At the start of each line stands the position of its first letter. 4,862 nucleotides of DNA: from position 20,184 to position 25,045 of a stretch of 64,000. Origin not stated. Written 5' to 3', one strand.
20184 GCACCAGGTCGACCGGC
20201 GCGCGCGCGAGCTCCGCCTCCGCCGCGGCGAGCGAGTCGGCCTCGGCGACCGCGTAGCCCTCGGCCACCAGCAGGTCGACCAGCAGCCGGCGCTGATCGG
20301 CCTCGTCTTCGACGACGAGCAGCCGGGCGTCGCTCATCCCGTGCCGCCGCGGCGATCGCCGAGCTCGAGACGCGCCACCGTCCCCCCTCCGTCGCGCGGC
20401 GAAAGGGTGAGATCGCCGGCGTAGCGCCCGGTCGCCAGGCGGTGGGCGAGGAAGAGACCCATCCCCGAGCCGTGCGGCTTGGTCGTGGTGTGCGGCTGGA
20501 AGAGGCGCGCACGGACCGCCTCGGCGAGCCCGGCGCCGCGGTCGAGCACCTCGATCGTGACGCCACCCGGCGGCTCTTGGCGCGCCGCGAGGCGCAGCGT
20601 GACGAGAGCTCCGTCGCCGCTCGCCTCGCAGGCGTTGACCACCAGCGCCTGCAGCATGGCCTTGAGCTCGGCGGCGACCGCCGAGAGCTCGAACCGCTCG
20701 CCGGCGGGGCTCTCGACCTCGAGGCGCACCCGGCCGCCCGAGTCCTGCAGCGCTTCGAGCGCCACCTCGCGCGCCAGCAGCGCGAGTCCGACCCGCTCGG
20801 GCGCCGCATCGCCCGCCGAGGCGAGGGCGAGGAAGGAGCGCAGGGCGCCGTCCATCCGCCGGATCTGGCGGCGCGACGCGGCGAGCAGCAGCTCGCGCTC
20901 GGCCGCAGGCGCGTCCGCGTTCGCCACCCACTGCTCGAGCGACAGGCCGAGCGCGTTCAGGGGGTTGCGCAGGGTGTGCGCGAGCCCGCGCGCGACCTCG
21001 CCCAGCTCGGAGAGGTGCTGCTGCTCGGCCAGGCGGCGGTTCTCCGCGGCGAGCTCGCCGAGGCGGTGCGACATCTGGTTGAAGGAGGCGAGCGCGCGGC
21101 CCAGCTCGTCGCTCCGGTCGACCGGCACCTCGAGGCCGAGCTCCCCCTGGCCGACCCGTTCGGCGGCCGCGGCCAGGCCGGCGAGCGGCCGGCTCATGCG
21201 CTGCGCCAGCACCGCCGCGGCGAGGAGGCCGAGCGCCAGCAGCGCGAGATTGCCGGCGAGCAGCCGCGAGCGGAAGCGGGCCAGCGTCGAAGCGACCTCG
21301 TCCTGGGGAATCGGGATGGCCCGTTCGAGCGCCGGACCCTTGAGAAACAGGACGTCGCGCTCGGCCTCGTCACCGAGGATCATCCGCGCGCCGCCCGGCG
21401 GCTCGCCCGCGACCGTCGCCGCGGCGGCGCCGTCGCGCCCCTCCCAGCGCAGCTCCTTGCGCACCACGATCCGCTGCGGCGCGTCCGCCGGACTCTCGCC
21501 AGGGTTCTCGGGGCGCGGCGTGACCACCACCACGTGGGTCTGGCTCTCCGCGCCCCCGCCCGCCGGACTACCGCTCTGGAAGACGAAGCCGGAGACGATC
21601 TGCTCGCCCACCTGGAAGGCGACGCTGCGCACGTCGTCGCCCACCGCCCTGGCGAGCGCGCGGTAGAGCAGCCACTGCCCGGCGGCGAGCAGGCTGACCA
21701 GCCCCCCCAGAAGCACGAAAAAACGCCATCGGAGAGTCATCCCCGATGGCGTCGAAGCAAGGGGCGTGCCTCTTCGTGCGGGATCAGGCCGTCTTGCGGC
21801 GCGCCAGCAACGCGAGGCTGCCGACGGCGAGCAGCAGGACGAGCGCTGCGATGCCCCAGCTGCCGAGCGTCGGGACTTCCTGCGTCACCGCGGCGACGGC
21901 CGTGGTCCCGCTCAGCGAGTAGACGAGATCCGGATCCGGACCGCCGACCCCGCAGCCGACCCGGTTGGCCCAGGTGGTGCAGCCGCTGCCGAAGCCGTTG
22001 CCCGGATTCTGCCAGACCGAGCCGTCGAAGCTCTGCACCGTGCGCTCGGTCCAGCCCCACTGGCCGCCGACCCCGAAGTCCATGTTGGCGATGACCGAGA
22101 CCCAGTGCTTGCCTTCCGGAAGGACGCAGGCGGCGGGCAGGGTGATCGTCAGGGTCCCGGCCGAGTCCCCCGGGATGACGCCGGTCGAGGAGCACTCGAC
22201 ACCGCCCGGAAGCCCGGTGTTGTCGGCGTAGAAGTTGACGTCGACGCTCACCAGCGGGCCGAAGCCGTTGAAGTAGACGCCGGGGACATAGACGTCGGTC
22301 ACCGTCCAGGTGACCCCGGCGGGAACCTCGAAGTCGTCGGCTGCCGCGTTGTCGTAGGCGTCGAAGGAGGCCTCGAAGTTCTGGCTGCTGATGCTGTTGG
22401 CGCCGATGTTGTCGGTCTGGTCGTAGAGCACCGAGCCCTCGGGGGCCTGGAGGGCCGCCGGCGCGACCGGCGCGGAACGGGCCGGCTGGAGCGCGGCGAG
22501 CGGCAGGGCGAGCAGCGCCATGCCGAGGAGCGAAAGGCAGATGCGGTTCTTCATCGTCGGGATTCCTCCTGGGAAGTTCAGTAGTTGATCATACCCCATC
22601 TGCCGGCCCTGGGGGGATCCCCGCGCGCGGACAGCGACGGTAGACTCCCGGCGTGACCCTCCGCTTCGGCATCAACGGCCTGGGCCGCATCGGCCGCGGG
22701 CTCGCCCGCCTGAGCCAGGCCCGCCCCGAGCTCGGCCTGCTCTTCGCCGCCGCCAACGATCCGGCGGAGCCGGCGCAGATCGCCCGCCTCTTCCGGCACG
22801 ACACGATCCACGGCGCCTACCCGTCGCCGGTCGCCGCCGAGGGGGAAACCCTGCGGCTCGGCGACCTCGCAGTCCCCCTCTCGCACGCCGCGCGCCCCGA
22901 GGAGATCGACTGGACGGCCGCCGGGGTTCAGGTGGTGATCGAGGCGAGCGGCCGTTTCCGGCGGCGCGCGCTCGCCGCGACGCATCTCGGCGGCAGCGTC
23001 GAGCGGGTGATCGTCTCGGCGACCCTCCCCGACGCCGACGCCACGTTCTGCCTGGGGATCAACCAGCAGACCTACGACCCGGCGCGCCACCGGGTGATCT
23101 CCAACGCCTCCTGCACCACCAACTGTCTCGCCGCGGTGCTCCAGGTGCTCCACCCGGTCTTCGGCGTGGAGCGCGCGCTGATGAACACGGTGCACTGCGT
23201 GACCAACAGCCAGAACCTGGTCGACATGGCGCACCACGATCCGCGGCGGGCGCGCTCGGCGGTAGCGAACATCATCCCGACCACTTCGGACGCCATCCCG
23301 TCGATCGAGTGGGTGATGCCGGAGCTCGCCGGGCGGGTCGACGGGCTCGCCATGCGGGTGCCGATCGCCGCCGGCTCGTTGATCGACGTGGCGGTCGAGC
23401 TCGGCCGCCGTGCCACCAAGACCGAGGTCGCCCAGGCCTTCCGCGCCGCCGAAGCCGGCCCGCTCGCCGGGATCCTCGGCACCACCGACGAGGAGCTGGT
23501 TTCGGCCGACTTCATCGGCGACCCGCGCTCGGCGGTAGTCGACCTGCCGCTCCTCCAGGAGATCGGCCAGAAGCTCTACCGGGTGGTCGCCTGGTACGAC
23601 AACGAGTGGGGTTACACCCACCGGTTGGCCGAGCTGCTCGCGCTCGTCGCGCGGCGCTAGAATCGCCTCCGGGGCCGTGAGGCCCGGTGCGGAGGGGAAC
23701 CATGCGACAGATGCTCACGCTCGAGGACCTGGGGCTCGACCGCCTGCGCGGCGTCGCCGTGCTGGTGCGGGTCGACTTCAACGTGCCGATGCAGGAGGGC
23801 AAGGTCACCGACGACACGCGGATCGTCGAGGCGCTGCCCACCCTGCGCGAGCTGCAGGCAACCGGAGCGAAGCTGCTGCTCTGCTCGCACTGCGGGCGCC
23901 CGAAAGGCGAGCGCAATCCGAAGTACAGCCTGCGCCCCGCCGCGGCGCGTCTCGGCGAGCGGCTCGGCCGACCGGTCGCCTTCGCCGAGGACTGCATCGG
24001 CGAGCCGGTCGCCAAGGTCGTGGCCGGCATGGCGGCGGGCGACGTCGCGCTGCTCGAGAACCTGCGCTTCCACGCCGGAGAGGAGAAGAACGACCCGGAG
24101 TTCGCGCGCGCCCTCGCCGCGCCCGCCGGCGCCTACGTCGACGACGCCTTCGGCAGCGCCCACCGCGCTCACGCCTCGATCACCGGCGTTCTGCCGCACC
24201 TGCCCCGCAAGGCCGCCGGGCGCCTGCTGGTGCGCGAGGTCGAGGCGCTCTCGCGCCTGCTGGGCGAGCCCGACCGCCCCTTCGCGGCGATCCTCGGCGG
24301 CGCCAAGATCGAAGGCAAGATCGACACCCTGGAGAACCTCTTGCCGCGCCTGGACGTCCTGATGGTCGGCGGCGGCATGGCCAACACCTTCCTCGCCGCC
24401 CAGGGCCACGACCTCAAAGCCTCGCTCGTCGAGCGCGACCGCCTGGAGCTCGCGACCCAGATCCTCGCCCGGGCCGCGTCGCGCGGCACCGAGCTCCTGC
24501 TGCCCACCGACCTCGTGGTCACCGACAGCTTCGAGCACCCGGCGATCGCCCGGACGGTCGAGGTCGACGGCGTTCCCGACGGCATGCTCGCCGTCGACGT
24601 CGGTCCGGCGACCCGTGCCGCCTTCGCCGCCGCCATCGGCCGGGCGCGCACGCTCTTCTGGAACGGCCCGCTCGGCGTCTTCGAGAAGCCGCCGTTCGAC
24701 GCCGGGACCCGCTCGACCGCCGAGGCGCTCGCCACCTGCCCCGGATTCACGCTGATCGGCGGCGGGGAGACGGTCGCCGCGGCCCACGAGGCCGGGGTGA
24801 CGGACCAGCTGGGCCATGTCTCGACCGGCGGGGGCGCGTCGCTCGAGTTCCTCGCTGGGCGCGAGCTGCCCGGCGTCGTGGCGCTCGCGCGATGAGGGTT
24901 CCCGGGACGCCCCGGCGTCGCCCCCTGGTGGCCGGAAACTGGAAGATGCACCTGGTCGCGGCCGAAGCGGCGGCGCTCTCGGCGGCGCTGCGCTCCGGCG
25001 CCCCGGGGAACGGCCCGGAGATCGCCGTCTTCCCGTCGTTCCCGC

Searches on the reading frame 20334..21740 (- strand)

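Call 30: search_protein_families(library=pfam, proteins=[window:20334-21740:-], max_evalue=0.0001)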
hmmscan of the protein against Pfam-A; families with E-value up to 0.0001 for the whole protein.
window:20334-21740:- (468 aa): 3 families
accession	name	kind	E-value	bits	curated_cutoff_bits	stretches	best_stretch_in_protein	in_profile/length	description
PF02518.31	HATPase_c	-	6.1e-16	59.3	26.4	1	357-460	4-107/111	Histidine kinase-, DNA gyrase B-, and HSP90-like ATPase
PF00672.30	HAMP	-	2.5e-13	50.6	25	1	177-228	1-52/53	HAMP domain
PF00512.31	HisKA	-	2.7e-08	34.2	26.9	1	246-309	2-63/66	His Kinase A (phospho-acceptor) domain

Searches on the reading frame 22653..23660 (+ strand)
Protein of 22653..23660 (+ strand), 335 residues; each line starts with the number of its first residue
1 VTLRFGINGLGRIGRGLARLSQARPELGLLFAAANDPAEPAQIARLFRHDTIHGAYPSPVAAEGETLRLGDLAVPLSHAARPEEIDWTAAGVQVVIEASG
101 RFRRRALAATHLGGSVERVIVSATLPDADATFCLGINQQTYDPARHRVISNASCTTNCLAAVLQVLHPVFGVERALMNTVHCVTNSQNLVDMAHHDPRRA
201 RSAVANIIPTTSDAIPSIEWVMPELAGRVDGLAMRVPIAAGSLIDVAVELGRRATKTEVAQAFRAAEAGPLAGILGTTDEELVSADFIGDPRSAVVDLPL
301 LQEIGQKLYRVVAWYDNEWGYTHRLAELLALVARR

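Call 30: search_protein_families(library=pfam, proteins=[window:22653-23660:+], max_evalue=0.0001)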
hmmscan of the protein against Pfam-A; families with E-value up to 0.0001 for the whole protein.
window:22653-23660:+ (335 aa): 2 families
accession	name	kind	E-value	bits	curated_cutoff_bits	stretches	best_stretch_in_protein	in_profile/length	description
PF02800.25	Gp_dh_C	-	5.8e-46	156.4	24.4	1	159-315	1-158/158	Glyceraldehyde 3-phosphate dehydrogenase, C-terminal domain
PF00044.30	Gp_dh_N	-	1.7e-21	76.8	31.7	1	4-104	2-100/101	Glyceraldehyde 3-phosphate dehydrogenase, NAD binding domain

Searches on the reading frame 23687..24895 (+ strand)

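Call 30: search_protein_families(library=pfam, proteins=[window:23687-24895:+], max_evalue=0.0001)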
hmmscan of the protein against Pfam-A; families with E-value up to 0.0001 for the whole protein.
window:23687-24895:+ (402 aa): 1 family
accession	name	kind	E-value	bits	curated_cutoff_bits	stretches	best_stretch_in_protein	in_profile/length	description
PF00162.24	PGK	-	1e-139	466.2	27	1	20-392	6-379/379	Phosphoglycerate kinase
